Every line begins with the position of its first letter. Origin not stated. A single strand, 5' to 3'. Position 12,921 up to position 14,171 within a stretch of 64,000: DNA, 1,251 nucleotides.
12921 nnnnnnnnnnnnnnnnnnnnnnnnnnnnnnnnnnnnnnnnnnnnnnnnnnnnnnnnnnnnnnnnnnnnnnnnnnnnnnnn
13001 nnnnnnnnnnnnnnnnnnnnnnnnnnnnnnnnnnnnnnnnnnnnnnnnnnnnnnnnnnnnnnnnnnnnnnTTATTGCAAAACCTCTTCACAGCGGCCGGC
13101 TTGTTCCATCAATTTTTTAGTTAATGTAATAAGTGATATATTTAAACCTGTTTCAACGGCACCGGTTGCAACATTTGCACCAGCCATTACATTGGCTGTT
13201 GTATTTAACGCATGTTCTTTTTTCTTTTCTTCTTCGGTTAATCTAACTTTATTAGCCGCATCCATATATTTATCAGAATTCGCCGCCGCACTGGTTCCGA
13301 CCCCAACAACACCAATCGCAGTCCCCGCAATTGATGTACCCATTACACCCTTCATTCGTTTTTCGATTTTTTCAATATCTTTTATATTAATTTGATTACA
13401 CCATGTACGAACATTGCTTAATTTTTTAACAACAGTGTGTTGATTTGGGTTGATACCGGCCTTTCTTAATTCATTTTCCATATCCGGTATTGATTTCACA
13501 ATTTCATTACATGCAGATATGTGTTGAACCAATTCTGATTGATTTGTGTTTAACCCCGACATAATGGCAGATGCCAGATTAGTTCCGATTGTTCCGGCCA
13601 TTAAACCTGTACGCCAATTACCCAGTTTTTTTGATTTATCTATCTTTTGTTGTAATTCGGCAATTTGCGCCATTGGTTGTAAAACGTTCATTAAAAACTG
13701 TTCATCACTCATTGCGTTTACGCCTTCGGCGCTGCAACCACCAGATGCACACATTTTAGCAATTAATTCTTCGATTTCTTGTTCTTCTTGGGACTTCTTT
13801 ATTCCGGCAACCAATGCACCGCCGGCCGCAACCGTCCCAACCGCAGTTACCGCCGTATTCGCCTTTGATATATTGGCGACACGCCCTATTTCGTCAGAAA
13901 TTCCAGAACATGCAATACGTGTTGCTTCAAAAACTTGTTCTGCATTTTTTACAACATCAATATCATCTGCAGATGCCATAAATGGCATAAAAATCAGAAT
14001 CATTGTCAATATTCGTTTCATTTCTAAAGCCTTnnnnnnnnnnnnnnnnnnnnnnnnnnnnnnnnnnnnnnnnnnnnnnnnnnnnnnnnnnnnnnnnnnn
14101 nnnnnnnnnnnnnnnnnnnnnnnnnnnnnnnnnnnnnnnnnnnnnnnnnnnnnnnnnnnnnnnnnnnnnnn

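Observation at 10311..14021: Four-gene cassette of secreted proteins (glycine-zipper protein, two Cys-containing paralogues, S1-like protease) with no characterised counterpart I recognise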

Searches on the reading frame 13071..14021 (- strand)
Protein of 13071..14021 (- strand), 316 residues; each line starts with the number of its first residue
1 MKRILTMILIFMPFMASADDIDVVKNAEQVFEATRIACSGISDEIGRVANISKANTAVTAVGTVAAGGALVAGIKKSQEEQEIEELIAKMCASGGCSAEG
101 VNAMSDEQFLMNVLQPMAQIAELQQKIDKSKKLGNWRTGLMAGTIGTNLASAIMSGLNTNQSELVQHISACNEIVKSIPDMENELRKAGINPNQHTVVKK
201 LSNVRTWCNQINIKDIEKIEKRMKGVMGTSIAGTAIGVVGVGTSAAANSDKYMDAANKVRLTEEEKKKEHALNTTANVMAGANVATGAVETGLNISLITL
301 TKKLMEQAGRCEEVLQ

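Call 4: search_protein_families(library=pfam, proteins=[window:13071-14021:-], max_evalue=0.1)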
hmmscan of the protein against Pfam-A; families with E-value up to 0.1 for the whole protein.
window:13071-14021:- (316 aa): 3 families
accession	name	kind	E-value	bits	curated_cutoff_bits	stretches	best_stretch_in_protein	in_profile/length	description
PF14748.11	P5CR_dimer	-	0.00098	19.8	25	1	54-120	37-98/105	Pyrroline-5-carboxylate reductase dimerisation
PF19670.4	DUF6173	-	0.041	14.7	27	0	143-187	52-96/102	Family of unknown function (DUF6173)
PF01891.21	CbiM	-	0.066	13.5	23.1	0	91-156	96-156/205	Cobalt uptake substrate-specific transmembrane region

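Call 5: search_protein_families(library=ncbifam, proteins=[window:13071-14021:-], max_evalue=1)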
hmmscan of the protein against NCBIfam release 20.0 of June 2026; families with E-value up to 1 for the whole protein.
window:13071-14021:- (316 aa): 0 families

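Call 6: search_protein_families(library=phrogs, proteins=[window:13071-14021:-], max_evalue=1)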
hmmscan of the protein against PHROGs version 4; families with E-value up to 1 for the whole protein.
window:13071-14021:- (316 aa): 5 families
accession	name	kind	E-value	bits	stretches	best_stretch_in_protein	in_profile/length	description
phrog_224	-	DNA, RNA and nucleotide metabolism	0.023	15.5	1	194-271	212-291/318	single strand DNA binding protein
phrog_18728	-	unknown function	0.058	14.8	0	182-206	25-49/83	-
phrog_30663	-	unknown function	0.058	14.6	1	265-314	2-53/74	-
phrog_23949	-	unknown function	0.16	13.1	0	40-96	25-79/130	-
phrog_689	-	lysis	0.7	11.2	0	118-154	43-82/91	holin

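Call 13: find_homologous_proteins(query=window:13071-14021:-, max_evalue=0.001)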
Query window:13071-14021:- (316 aa): 706 proteins with E <= 0.001 among 3752 candidates; the best 120 are listed.
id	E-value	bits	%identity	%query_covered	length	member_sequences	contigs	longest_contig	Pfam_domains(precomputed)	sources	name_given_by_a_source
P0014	1.4e-194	663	100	100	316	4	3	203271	-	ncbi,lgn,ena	-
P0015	4.7e-187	638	95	100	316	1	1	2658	-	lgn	-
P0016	6.1e-171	585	87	100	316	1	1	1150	-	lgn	-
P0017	9.3e-171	585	87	100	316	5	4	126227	-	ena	-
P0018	5.8e-166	569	84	100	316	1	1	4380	-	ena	-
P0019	1.8e-162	558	83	100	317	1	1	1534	-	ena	-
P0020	1.0e-161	555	83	100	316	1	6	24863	-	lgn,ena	-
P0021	2.2e-161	554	82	100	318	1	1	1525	-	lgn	-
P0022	3.6e-161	553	83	100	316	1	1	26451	-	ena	-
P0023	2.2e-159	547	81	100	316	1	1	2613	-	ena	-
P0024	2.6e-158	544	80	100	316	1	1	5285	-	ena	-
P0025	1.3e-157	542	79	100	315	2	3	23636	PF14748.12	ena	-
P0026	1.3e-157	542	80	100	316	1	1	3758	-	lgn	-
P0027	1.6e-157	541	79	100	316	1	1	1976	-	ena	-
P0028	1.7e-157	541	80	100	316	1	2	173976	PF14748.12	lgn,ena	-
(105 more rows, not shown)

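Call 15: find_related_loci(query=A1, collection=genome_contigs, flank=10000)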
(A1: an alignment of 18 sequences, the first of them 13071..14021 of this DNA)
Query A1 (316 aa) in genome_contigs; peptide patterns used: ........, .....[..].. (x = any residue, [..] = any of these).
267 stretches matched a pattern; 159 encode a relative of the query (tblastn E <= 1e-3); the best 80 are kept; 79 distinct loci.
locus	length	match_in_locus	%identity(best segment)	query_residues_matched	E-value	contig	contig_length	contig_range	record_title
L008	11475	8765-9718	78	1-316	1e-169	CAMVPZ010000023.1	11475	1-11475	MAG TPA_asm: uncultured proteobacterium isolate SRR8387715_bin.114_metaWRAP_v1.3_MAG genome assembly, contig: ERZ1420954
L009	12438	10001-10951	78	1-316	1e-162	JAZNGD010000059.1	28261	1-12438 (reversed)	MAG: Candidatus Enterousia sp. isolate T1900044708_TS20190174.MAGScoT_cleanbin_000035 SGB_1823_k141_1403099, whole genom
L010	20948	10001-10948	75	1-316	6e-161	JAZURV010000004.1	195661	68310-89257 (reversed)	MAG: Candidatus Enterousia sp. isolate T1900044850_TS20190316.MAGScoT_cleanbin_000038 SGB_3006_k141_34778, whole genome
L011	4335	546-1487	75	1-313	2e-159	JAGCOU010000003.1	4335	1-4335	MAG: Alphaproteobacteria bacterium isolate RGIG9986 Yak_Reticulum-3__c25629, whole genome shotgun sequence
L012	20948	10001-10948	72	1-315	9e-155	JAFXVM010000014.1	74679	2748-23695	MAG: Alphaproteobacteria bacterium isolate RGIG6783 Sheep_Rumen-3__c1367233, whole genome shotgun sequence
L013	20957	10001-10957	77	2-316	7e-154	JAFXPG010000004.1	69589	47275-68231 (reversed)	MAG: Alphaproteobacteria bacterium isolate RGIG6621 Sheep_Rumen-1__c372933, whole genome shotgun sequence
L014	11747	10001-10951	73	1-316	6e-153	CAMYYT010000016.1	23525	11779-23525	MAG TPA_asm: uncultured proteobacterium isolate SRR10912537_bin.24_metaWRAP_v1.3_MAG genome assembly, contig: ERZ1421001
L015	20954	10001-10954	69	1-316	7e-149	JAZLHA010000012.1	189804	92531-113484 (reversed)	MAG: Candidatus Enterousia sp. isolate T1900044989_TA20190051.MAGScoT_cleanbin_000050 SGB_4185_k141_210947, whole genome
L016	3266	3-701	92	84-316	2e-148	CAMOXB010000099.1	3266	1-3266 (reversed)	MAG: uncultured proteobacterium isolate SRR873609_bin.15_metaWRAP_v1.3_MAG genome assembly, contig: ERZ1756109_3831827,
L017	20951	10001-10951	72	1-316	2e-141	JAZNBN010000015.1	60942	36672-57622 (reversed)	MAG: Candidatus Enterousia sp. isolate T1900044741_TS20190207.MAGScoT_cleanbin_000046 SGB_2069_k141_1188467, whole genom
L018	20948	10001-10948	68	1-315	1e-140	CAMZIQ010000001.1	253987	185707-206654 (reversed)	MAG TPA_asm: uncultured proteobacterium isolate SRR10912534_bin.71_metaWRAP_v1.3_MAG genome assembly, contig: ERZ1421001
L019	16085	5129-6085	69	1-316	1e-139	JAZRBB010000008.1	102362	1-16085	MAG: Candidatus Enterousia sp. isolate T1900045132_TC20190126.MAGScoT_cleanbin_000016 SGB_4885_k141_2168595, whole genom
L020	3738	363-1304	66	1-316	2e-143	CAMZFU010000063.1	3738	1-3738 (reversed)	MAG TPA_asm: uncultured proteobacterium isolate SRR10912535_bin.38_metaWRAP_v1.3_MAG genome assembly, contig: ERZ1421001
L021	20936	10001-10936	71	2-312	5e-139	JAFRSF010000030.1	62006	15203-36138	MAG: Alphaproteobacteria bacterium isolate RGIG2753 Goat_Omasum-5__c631340, whole genome shotgun sequence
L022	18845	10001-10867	71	28-316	3e-138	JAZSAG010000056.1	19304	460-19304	MAG: Candidatus Enterousia sp. isolate T1900044938_TS20190404.MAGScoT_cleanbin_000029 SGB_3452_k141_836246, whole genome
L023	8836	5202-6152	62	1-316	3e-136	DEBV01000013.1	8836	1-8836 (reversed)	MAG TPA_asm: Alphaproteobacteria bacterium UBA2947 UBA2947_contig_63213, whole genome shotgun sequence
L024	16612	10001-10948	66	4-316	9e-136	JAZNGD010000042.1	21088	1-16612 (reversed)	MAG: Candidatus Enterousia sp. isolate T1900044708_TS20190174.MAGScoT_cleanbin_000035 SGB_1823_k141_1655675, whole genom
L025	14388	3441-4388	65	1-315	5e-136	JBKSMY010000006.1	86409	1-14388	MAG: Alphaproteobacteria bacterium isolate KS320-82 k141_2534286, whole genome shotgun sequence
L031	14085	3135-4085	62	1-316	6e-132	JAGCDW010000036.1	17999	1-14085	MAG: Alphaproteobacteria bacterium isolate RGIG9702 Yak_Omasum-2__c432077, whole genome shotgun sequence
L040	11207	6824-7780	61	1-316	3e-125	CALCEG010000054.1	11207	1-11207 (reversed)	MAG TPA_asm: uncultured Alphaproteobacteria bacterium isolate SRR6425765_bin.98_CONCOCT_v1.1_MAG genome assembly, contig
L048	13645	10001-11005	48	1-316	7e-99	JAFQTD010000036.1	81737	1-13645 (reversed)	MAG: Alphaproteobacteria bacterium isolate RGIG2127 Goat_Colon-5__c367872, whole genome shotgun sequence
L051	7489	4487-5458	51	2-315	7e-93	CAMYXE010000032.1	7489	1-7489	MAG TPA_asm: uncultured proteobacterium isolate SRR10912533_bin.58_metaWRAP_v1.3_MAG genome assembly, contig: ERZ1421001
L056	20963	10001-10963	47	4-315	7e-86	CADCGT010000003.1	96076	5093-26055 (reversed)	MAG: uncultured proteobacterium isolate RUG14636 genome assembly, contig: RUG14636_asm_3, whole genome shotgun sequence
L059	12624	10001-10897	47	9-316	2e-83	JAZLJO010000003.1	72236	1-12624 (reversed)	MAG: Candidatus Enterousia sp. isolate T1900044962_TA20190024.MAGScoT_cleanbin_000037 SGB_3966_k141_82281, whole genome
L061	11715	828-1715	49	23-314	2e-81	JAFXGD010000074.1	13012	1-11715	MAG: Alphaproteobacteria bacterium isolate RGIG6385 Sheep_Rectum-5__c679469, whole genome shotgun sequence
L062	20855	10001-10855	48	31-316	3e-81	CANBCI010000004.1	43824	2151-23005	MAG TPA_asm: uncultured Alphaproteobacteria bacterium isolate SRR15322610_bin.17_metawrap_v1.3_MAG genome assembly, cont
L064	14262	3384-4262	49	14-316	1e-79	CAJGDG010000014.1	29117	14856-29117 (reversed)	MAG: uncultured Alphaproteobacteria bacterium isolate MAG60 genome assembly, contig: k141_819364_length_29117_cov_13.633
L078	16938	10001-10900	34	2-316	2e-42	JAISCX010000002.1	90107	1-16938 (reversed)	MAG: Rickettsiales bacterium isolate Gx485_bin105 k119_4018365, whole genome shotgun sequence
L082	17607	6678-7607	34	3-316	5e-42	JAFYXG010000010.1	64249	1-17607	MAG: Alphaproteobacteria bacterium isolate RGIG7505 Water_buffalos_Colon.Co__c1009779, whole genome shotgun sequence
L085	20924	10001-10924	34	3-316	2e-41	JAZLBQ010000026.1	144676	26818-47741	MAG: Candidatus Enterousia sp. isolate T1900045063_TC20190056.MAGScoT_cleanbin_000013 SGB_4572_k141_2220103, whole genom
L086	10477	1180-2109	34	3-316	6e-41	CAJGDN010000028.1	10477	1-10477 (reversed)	MAG: uncultured Alphaproteobacteria bacterium isolate MAG63 genome assembly, contig: k141_292115_length_10477_cov_12.987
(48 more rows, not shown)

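Call 21: search_protein_families(library=pfam, proteins=[L031:4106-4813:+, L013:13587-14165:+, L059:3600-6743:+, L023:3833-4717:+, L048:11032-11847:+, L062:10855-11580:+, L008:9797-10360:-, L085:9998-10927:+, L010:14015-15322:+], max_evalue=0.05)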
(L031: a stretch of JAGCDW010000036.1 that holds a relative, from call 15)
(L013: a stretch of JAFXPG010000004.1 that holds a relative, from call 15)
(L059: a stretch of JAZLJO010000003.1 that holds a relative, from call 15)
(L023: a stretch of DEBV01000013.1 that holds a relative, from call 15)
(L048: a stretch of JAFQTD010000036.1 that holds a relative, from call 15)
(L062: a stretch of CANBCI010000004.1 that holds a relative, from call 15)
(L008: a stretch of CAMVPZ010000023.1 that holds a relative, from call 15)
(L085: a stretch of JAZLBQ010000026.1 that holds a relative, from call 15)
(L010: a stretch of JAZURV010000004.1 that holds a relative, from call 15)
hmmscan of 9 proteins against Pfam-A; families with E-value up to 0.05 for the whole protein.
L031:4106-4813:+ (235 aa): 0 families

L013:13587-14165:+ (192 aa): 3 families
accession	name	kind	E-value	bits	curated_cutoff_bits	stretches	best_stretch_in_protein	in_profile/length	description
PF04513.17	Baculo_PEP_C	-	0.013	16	38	0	34-103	52-118/140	Baculovirus polyhedron envelope protein, PEP, C terminus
PF15188.11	CCDC-167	-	0.036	14.8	27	0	122-180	5-63/84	Coiled-coil domain-containing protein 167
PF06419.17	COG6_N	-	0.047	14.3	27.4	0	83-118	46-81/114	Conserved oligomeric complex COG6, N-terminal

L059:3600-6743:+ (1047 aa): 0 families

L023:3833-4717:+ (294 aa): 1 family
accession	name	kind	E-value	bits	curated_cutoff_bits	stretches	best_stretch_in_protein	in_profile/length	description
PF06438.17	HasA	-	0.037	14.1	26.3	0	149-272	51-178/206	Heme-binding protein A (HasA)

L048:11032-11847:+ (271 aa): 0 families

L062:10855-11580:+ (241 aa): 0 families

L008:9797-10360:- (187 aa): 0 families

L085:9998-10927:+ (309 aa): 2 families
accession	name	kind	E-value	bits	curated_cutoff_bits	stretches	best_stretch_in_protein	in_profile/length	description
PF22107.2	Pch2_N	-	0.01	16.9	27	1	116-166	16-69/91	Pch2 N-terminal domain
PF13870.11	CCDC113_CCDC96_CC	-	0.022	14.9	31.6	1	76-144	56-124/177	CCDC113/CCDC96, coiled-coil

L010:14015-15322:+ (435 aa): 2 families
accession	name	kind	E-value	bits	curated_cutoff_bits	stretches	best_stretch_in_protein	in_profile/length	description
PF12904.13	Collagen_bind_2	-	0.0027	17.9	22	1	321-385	27-89/92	Putative collagen-binding domain of a collagenase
PF17990.7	LodA_N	-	0.029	14.8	26.3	0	273-356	122-192/213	L-Lysine epsilon oxidase N-terminal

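Call 22: find_homologous_proteins(query=L085:9998-10927:+, max_evalue=0.001)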
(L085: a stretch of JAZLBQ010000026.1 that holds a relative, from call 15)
Query L085:9998-10927:+ (309 aa): 1946 proteins with E <= 0.001 among 8000 candidates; the best 120 are listed.
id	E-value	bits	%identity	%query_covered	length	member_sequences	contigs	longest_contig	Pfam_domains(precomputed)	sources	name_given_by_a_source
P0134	2.2e-187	639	100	100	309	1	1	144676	-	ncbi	-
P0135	7.6e-181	617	96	100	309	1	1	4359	-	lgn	-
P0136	1.9e-179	613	95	100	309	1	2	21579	-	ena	-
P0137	6.4e-178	608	95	100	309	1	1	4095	-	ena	-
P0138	1.1e-175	600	93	100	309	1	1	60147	-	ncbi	-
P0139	1.2e-175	600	94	100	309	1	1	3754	-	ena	-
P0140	2.2e-175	599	93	100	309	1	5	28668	-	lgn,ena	-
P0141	7.3e-175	598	93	100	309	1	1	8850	-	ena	-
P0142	9.8e-175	597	93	100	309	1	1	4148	-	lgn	-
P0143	1.5e-174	597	93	100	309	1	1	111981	-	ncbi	-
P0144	5.5e-174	595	93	100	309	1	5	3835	-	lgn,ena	-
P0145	1.1e-173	594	95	97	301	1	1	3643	-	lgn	-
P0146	3.4e-173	592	95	97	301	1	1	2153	-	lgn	-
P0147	8.3e-173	591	92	100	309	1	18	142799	-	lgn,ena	-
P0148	2.0e-172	590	92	100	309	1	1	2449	-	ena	-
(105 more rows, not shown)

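Call 31: search_solved_structures(query=A2, max_evalue=10)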
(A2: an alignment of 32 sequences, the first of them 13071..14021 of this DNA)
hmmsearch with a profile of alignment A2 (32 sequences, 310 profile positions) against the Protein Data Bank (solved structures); distinct sequences matched with E-value up to 10: 4.
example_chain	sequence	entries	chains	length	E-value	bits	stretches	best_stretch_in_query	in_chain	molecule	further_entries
4zry_B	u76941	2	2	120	0.049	15.8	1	159-202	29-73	Keratin, type II cytoskeletal 1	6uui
3h32_A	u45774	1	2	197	0.93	11.6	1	98-200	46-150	Fibrinogen alpha chain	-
1bqz_A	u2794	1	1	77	1.4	11.1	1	67-121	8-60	DNAJ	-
9n69_F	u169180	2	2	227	2.2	10.4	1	69-120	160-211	TIGR02646 family protein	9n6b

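Call 33: predict_structure(alignment_id=A2)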
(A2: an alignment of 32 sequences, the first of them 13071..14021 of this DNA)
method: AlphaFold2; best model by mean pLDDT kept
length: 316 residues; sequences in the alignment: 32
mean_pLDDT: 48.8   pTM: 0.42
mean pLDDT of the five models: 48.8, 48.6, 44.4, 41.8, 39.6
residues with pLDDT >= 90: 0; 70-90: 41; 50-70: 113; < 50: 162
segments of 3 or more residues with pLDDT < 50: 11-18, 49-76, 95-102, 128-161, 222-261, 264-298
pLDDT, mean of each block of 10 residues (from residue 1): 53 41 69 64 56 32 23 39 61 52 50 52 50 35 31 38 62 75 76 71 72 63 40 25 29 39 43 34 27 40 62 63
secondary structure, 60 per line:
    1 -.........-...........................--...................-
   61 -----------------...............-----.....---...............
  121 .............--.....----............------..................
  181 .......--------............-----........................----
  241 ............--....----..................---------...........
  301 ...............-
elements in order: H2-10 H12-38 H41-59 H78-92 H98-102 H106-133 H136-140 H145-156 H163-187 H196-207 H213-236 H241-252 H255-258 H263-280 H290-315

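Call 41: search_protein_families(library=pfam, alignment_id=A2, max_evalue=1)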
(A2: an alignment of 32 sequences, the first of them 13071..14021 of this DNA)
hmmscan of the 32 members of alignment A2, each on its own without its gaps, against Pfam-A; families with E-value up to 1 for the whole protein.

A. member 1, window:13071-14021:- (316 aa): 3 families
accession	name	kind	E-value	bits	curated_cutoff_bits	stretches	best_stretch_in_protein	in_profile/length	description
PF14748.11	P5CR_dimer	-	0.00098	19.8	25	1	54-120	37-98/105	Pyrroline-5-carboxylate reductase dimerisation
PF19670.4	DUF6173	-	0.041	14.7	27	1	143-187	52-96/102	Family of unknown function (DUF6173)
PF01891.21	CbiM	-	0.066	13.5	23.1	0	91-156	96-156/205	Cobalt uptake substrate-specific transmembrane region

B. families by the number of members that match (of 32 scanned): 88 families (the first 25 are shown)
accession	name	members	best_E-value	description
PF14748.11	P5CR_dimer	16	3.2e-06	Pyrroline-5-carboxylate reductase dimerisation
PF22107.2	Pch2_N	12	0.00072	Pch2 N-terminal domain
PF07544.18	Med9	7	0.0023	RNA polymerase II transcription mediator complex subunit 9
PF14931.11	IFT20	6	0.0069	Intraflagellar transport complex B, subunit 20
PF16331.10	TolA_bind_tri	6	0.007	TolA binding protein trimerisation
PF25398.1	CUX1_N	5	0.00046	CUX1-like, N-terminal tRNA-binding arm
PF24555.1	CC4_CEP85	4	0.011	Centrosomal protein of 85 kDa-like, CC4 coiled-coil domain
PF08650.15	DASH_Dad4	4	0.011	DASH complex subunit Dad4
PF14932.11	HAUS-augmin3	4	0.026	HAUS augmin-like complex subunit 3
PF17675.6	APG6_N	4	0.035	Apg6 coiled-coil region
PF06419.17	COG6_N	3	0.0038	Conserved oligomeric complex COG6, N-terminal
PF05615.18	THOC7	3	0.0074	Tho complex subunit 7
PF13870.11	CCDC113_CCDC96_CC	3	0.022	CCDC113/CCDC96, coiled-coil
PF22116.1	DUF6944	3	0.022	Family of unknown function (DUF6944)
PF02181.28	FH2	3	0.024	Formin Homology 2 Domain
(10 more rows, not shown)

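Call 45: search_protein_families(library=pfam, proteins=[L082:7589-13048:+, L086:2109-6707:+, L085:10906-13557:+, L056:10963-12834:+, L061:1721-3562:+, L051:5458-7104:+, L064:1388-3313:+, L078:10900-12333:+], max_evalue=0.01)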
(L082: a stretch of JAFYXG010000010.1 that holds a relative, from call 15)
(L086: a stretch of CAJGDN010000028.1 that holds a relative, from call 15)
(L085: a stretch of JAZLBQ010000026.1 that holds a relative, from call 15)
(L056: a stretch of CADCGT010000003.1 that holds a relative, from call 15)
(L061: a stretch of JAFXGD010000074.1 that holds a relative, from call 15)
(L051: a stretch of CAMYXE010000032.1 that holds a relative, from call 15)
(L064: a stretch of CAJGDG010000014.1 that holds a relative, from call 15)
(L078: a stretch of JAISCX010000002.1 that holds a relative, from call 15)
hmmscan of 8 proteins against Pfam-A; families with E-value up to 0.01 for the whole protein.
L082:7589-13048:+ (1819 aa): 0 families

L086:2109-6707:+ (1532 aa): 0 families

L085:10906-13557:+ (883 aa): 0 families

L056:10963-12834:+ (623 aa): 2 families
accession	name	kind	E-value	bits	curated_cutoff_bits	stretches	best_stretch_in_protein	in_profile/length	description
PF00089.32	Trypsin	-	8e-05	23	20.6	1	72-187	16-129/220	Trypsin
PF13365.12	Trypsin_2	-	0.0084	17.3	27.6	0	83-160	1-63/144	Trypsin-like peptidase domain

L061:1721-3562:+ (613 aa): 2 families
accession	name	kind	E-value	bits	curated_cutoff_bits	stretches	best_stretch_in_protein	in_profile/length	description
PF02389.20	Cornifin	-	2.7e-08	34.5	34.8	1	375-459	12-97/135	Cornifin (SPRR) family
PF13365.12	Trypsin_2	-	4.9e-06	27.8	27.6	1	67-154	1-51/144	Trypsin-like peptidase domain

L051:5458-7104:+ (548 aa): 1 family
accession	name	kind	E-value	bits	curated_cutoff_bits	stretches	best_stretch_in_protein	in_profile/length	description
PF13365.12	Trypsin_2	-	0.0042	18.3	27.6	0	71-163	1-79/144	Trypsin-like peptidase domain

L064:1388-3313:+ (641 aa): 2 families
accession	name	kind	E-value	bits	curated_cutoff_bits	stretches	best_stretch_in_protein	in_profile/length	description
PF00089.32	Trypsin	-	3e-07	30.9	20.6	1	76-169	26-128/220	Trypsin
PF13365.12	Trypsin_2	-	1.3e-05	26.4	27.6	0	77-141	1-59/144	Trypsin-like peptidase domain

L078:10900-12333:+ (477 aa): 2 families
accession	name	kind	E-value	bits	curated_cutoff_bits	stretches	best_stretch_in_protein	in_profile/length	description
PF08954.16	Trimer_CC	-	0.0053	16.8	27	0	370-394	4-29/52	Trimerisation motif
PF13365.12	Trypsin_2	-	0.0059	17.8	27.6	0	42-202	1-135/144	Trypsin-like peptidase domain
